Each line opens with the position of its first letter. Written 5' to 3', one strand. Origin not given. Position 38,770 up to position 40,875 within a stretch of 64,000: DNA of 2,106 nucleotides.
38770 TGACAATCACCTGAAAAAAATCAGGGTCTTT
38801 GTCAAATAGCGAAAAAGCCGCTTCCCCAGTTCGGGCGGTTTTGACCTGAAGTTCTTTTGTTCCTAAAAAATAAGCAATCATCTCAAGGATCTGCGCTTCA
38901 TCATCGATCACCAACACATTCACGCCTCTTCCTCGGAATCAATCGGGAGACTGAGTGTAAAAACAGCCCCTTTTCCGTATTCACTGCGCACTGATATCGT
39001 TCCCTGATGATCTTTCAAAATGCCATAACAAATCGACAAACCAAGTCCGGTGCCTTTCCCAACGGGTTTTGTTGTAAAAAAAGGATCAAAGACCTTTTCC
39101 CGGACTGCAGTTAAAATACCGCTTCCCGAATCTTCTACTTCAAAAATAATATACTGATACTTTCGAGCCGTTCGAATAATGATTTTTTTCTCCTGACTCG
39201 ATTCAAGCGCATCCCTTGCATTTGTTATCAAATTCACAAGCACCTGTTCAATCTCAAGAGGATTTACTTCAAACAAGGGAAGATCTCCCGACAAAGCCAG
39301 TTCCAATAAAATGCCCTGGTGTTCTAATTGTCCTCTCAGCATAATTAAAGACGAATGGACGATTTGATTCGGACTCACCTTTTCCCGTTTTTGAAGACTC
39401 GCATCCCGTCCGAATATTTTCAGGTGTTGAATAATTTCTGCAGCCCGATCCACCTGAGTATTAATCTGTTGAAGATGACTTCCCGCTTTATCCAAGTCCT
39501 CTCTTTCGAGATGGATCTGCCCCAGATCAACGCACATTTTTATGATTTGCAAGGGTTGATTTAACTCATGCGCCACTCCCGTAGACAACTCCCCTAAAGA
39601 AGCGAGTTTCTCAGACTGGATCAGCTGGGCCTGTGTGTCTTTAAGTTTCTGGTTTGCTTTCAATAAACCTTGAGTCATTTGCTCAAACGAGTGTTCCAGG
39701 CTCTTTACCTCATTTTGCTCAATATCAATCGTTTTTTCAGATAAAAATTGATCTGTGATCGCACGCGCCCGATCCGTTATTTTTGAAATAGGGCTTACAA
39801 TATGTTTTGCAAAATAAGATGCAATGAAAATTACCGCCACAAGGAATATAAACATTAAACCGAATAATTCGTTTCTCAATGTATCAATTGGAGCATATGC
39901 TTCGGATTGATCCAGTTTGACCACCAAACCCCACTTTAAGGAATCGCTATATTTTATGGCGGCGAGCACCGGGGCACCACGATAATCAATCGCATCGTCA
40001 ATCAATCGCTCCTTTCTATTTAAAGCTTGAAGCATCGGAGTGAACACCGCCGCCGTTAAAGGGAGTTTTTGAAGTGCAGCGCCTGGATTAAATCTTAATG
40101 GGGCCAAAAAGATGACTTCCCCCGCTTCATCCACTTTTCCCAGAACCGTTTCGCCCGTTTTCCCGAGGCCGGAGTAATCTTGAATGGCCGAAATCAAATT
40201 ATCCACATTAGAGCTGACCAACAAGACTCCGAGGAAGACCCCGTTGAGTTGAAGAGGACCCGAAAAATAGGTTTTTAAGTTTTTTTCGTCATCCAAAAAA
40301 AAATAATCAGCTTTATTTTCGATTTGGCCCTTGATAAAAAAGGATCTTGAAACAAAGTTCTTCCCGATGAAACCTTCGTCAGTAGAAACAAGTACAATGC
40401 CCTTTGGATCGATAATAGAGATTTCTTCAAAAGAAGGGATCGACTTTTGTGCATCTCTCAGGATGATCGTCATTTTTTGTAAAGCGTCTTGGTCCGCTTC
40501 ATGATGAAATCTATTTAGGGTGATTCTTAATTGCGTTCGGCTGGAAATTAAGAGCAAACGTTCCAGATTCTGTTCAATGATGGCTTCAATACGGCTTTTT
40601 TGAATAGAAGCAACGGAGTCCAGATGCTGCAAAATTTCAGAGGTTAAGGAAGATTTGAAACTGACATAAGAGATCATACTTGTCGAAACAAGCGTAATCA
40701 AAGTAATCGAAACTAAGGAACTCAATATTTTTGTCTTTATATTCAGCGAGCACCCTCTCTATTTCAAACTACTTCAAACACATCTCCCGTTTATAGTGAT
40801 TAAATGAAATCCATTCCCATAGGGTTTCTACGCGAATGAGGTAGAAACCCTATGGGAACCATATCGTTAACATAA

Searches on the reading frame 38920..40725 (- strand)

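Call 39: search_protein_families(library=pfam, proteins=[window:38920-40725:-], max_evalue=0.00001)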
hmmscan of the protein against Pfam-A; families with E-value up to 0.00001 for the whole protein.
window:38920-40725:- (601 aa): 4 families
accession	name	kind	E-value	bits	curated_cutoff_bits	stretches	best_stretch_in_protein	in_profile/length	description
PF02518.31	HATPase_c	-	2.8e-23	82.9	26.4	1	489-596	3-110/111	Histidine kinase-, DNA gyrase B-, and HSP90-like ATPase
PF02743.24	dCache_1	-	8.5e-11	42.3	45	1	27-269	3-239/240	Cache domain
PF14501.12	HATPase_c_5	-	5.7e-06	26.6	22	0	488-582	2-91/102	GHKL domain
PF00512.31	HisKA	-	6.7e-06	26.5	26.9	1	377-438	2-60/66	His Kinase A (phospho-acceptor) domain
